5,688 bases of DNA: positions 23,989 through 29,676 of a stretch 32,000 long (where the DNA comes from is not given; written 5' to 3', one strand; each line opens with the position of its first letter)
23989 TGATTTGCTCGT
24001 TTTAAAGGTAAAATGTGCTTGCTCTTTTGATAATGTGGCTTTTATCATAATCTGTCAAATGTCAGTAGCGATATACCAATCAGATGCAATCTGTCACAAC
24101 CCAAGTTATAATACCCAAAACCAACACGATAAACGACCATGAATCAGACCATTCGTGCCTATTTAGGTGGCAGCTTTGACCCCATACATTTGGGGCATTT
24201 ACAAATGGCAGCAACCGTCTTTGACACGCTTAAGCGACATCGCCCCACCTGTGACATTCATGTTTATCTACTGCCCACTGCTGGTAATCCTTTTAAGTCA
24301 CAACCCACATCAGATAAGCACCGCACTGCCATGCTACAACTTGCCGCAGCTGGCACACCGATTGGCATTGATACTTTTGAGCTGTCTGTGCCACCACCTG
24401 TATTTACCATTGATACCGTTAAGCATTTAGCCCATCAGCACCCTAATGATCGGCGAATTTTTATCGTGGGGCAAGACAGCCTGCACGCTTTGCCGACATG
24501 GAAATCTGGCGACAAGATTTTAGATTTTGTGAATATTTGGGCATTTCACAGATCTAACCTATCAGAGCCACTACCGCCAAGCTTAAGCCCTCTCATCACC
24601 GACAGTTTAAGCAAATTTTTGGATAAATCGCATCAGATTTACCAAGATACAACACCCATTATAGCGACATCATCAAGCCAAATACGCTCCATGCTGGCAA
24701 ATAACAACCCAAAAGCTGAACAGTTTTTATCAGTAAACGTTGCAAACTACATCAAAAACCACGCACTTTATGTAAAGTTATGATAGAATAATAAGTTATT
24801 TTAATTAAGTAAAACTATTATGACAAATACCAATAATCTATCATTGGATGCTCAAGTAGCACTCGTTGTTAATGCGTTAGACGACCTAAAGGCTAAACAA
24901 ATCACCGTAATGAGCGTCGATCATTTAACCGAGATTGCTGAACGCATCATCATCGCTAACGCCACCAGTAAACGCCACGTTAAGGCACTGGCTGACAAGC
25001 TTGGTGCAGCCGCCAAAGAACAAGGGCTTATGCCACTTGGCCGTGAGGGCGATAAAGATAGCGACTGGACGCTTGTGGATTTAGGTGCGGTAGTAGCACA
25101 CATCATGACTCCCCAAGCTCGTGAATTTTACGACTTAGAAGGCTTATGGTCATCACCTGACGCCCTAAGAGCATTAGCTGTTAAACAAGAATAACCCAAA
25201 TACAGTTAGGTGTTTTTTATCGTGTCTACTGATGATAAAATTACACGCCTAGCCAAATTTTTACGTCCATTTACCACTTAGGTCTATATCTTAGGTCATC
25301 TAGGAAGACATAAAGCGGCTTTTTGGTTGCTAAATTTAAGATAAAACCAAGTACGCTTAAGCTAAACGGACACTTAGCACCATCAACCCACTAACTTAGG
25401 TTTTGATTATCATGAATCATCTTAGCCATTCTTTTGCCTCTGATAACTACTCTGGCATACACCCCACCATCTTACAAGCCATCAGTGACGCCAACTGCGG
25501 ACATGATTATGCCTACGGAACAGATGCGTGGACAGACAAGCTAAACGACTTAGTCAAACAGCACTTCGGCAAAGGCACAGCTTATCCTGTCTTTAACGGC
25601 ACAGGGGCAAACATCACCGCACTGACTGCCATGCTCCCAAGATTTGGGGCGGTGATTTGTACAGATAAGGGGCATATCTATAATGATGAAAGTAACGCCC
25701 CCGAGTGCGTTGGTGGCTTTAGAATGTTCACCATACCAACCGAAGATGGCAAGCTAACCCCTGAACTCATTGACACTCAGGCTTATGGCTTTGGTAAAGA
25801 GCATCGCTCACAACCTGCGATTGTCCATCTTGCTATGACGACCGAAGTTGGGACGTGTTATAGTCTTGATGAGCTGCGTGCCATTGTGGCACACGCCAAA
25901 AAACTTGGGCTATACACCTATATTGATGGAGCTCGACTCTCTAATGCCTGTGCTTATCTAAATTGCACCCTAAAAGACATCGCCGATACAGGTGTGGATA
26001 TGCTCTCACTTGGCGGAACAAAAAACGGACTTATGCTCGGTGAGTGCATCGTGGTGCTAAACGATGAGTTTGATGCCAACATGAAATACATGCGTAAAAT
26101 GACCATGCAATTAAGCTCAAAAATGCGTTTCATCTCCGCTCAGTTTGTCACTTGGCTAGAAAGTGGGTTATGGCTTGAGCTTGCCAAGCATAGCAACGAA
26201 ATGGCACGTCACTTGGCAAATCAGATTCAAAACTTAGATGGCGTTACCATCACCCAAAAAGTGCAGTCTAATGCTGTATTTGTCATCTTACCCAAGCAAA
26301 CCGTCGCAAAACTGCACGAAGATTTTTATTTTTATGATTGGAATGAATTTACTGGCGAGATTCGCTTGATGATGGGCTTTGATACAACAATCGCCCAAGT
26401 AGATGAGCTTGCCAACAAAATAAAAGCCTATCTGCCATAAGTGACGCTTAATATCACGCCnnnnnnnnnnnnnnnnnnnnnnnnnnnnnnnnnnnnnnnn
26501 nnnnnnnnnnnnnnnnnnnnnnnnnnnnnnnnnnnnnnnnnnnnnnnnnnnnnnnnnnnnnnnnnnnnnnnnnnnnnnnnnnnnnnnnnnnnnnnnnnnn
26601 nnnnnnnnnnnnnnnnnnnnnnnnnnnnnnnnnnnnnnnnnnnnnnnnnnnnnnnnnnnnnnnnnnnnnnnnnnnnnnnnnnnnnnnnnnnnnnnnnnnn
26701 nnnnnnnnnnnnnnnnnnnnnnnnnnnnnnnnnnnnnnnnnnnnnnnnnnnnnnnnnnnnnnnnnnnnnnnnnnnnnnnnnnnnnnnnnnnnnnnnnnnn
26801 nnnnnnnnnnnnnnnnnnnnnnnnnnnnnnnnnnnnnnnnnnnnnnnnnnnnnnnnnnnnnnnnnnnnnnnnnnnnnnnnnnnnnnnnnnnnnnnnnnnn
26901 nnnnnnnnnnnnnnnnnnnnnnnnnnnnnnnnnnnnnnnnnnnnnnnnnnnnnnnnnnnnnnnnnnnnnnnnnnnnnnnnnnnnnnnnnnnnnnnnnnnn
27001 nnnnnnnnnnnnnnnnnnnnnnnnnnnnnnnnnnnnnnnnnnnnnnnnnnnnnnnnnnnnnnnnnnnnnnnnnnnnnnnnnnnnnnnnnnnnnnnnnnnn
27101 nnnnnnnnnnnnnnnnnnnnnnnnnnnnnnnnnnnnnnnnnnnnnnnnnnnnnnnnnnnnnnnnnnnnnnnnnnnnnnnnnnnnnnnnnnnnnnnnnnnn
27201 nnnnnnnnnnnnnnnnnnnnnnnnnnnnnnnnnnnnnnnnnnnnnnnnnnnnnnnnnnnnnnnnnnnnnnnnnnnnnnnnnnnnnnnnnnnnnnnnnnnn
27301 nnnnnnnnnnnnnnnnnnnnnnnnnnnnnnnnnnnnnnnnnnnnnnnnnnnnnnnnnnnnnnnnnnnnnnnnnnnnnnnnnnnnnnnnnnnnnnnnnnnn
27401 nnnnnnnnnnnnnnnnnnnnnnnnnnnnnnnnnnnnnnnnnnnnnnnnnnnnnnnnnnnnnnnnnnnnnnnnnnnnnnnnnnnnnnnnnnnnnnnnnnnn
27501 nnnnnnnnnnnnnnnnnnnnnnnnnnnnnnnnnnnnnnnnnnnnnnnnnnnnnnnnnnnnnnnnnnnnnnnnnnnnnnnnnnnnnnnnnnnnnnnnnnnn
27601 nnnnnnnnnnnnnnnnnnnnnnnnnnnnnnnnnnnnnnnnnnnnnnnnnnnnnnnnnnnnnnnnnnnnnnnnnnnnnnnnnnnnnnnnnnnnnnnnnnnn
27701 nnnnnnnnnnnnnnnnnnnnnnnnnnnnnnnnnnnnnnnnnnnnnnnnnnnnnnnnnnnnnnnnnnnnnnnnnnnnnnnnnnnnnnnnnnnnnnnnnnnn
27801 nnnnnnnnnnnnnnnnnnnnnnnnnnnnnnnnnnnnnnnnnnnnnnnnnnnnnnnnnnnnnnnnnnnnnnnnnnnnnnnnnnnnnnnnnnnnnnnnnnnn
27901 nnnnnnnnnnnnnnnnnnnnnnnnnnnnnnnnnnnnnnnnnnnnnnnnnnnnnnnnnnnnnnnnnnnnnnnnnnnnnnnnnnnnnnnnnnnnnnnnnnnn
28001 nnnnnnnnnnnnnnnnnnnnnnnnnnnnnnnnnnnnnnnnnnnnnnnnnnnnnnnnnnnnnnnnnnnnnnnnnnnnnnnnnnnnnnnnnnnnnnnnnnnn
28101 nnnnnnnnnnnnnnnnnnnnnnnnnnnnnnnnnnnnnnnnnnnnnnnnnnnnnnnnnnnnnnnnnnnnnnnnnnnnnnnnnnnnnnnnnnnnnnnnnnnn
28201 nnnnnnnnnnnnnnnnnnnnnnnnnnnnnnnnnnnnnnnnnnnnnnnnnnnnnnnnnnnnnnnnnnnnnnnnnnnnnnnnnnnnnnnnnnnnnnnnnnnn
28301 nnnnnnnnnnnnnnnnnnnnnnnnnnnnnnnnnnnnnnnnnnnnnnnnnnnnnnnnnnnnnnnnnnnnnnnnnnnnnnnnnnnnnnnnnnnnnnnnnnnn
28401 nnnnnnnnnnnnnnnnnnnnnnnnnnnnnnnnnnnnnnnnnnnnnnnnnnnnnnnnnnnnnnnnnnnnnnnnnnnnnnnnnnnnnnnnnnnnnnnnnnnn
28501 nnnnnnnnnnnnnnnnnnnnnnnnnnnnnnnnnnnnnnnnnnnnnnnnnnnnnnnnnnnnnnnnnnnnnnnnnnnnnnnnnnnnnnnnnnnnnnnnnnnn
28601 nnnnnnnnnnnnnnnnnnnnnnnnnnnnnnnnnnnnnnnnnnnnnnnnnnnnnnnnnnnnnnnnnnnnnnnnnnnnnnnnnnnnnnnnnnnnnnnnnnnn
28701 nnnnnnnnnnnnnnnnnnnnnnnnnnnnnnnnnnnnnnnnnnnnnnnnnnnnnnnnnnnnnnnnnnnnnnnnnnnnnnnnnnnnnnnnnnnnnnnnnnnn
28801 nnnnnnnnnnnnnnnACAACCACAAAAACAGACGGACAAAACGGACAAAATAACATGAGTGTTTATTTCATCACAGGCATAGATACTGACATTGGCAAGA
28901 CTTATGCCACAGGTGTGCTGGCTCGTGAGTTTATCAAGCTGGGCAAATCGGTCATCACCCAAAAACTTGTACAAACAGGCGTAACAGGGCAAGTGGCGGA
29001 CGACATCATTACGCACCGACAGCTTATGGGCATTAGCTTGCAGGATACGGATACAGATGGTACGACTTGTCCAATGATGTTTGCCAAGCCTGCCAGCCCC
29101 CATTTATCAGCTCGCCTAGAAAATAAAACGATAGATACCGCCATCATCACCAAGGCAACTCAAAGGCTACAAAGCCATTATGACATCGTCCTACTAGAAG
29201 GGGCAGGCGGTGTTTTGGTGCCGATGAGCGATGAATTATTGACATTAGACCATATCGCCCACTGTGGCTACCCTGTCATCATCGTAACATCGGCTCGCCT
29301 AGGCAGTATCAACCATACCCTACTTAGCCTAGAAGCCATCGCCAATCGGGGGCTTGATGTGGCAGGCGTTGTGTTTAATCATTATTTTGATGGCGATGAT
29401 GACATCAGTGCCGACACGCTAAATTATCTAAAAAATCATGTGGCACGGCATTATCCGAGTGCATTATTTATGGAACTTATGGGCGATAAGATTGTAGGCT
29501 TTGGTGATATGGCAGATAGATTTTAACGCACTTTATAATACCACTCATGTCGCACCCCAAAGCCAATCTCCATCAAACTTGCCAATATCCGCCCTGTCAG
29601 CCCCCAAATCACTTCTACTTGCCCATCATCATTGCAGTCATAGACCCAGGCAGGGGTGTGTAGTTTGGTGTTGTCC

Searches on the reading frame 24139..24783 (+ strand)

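Call 38: search_protein_families(library=ncbifam, proteins=[window:24139-24783:+], max_evalue=1e-8)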
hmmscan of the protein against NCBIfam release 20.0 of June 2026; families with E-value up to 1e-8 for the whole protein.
window:24139-24783:+ (214 aa): 11 families
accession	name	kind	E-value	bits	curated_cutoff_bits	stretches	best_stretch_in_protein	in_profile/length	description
TIGR00482.1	TIGR00482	equivalog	9.9e-36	123.6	112.45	1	9-211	2-194/194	nicotinate (nicotinamide) nucleotide adenylyltransferase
NF005519.0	PRK07152.1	equivalog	2.8e-35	121.9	315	1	7-213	4-186/361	nicotinate-nucleotide adenylyltransferase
NF000839.0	PRK00071.1-1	equivalog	1.9e-34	119.5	187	1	3-212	5-216/219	nicotinate-nucleotide adenylyltransferase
NF000841.0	PRK00071.1-4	equivalog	1.9e-28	99.6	197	1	8-141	11-141/194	nicotinate-nucleotide adenylyltransferase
NF000840.1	PRK00071.1-3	equivalog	2e-27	96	150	1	7-212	9-199/201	nicotinate-nucleotide adenylyltransferase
NF005410.0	PRK06973.1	equivalog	1.9e-19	69.9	214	1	8-212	26-242/243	nicotinate-nucleotide adenylyltransferase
NF000843.0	PRK00071.2-2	equivalog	3.1e-18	66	240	1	8-138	16-141/212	nicotinate-nucleotide adenylyltransferase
NF000842.0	PRK00071.2-1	equivalog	5.4e-12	45.7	167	1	7-212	5-185/191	nicotinate-nucleotide adenylyltransferase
NF000845.0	PRK00071.2-4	equivalog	4.7e-10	39.2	210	1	7-138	11-137/197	nicotinate-nucleotide adenylyltransferase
NF000846.0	PRK00071.2-5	equivalog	5.1e-10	39.2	329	1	8-138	23-148/210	nicotinate-nucleotide adenylyltransferase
TIGR00125.1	cyt_tran_rel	domain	6.1e-09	35.9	27.7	0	6-72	1-62/65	adenylyltransferase/cytidyltransferase family protein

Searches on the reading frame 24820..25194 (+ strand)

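Call 38: search_protein_families(library=ncbifam, proteins=[window:24820-25194:+], max_evalue=1e-8)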
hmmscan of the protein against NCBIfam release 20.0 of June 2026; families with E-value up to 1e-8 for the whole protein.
window:24820-25194:+ (124 aa): 1 family
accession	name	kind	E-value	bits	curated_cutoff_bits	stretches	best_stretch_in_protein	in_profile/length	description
TIGR00090.1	rsfS_iojap_ybeB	equivalog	1.2e-32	112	56.9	1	13-110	2-99/99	ribosome silencing factor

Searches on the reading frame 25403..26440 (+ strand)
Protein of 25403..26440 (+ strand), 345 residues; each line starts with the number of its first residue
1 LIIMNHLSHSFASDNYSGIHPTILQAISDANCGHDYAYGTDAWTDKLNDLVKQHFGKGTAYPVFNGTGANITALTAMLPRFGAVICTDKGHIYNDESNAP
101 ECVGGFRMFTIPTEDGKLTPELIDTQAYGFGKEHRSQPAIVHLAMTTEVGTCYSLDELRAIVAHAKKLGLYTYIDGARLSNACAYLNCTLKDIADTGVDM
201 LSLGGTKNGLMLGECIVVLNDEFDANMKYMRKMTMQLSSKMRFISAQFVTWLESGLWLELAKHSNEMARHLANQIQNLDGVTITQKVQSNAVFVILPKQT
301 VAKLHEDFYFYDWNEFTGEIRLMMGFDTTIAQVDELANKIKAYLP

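Call 38: search_protein_families(library=ncbifam, proteins=[window:25403-26440:+], max_evalue=1e-8)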
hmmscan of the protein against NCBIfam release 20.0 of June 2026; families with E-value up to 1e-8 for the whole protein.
window:25403-26440:+ (345 aa): 2 families
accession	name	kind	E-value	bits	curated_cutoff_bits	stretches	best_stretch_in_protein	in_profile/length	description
NF041359.1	GntG_guanitoxin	subfamily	2.6e-24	86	230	1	13-300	10-296/343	GntG family PLP-dependent aldolase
NF007825.0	PRK10534.1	equivalog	6.3e-16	58.3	312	1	21-344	14-331/333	low-specificity L-threonine aldolase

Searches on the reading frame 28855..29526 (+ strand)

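Call 38: search_protein_families(library=ncbifam, proteins=[window:28855-29526:+], max_evalue=1e-8)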
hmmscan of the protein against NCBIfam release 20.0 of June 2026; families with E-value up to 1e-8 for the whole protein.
window:28855-29526:+ (223 aa): 1 family
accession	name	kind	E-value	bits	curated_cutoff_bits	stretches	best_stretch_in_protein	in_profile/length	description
TIGR00347.1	bioD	equivalog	4.1e-52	176.7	83.3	1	5-175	1-166/166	dethiobiotin synthase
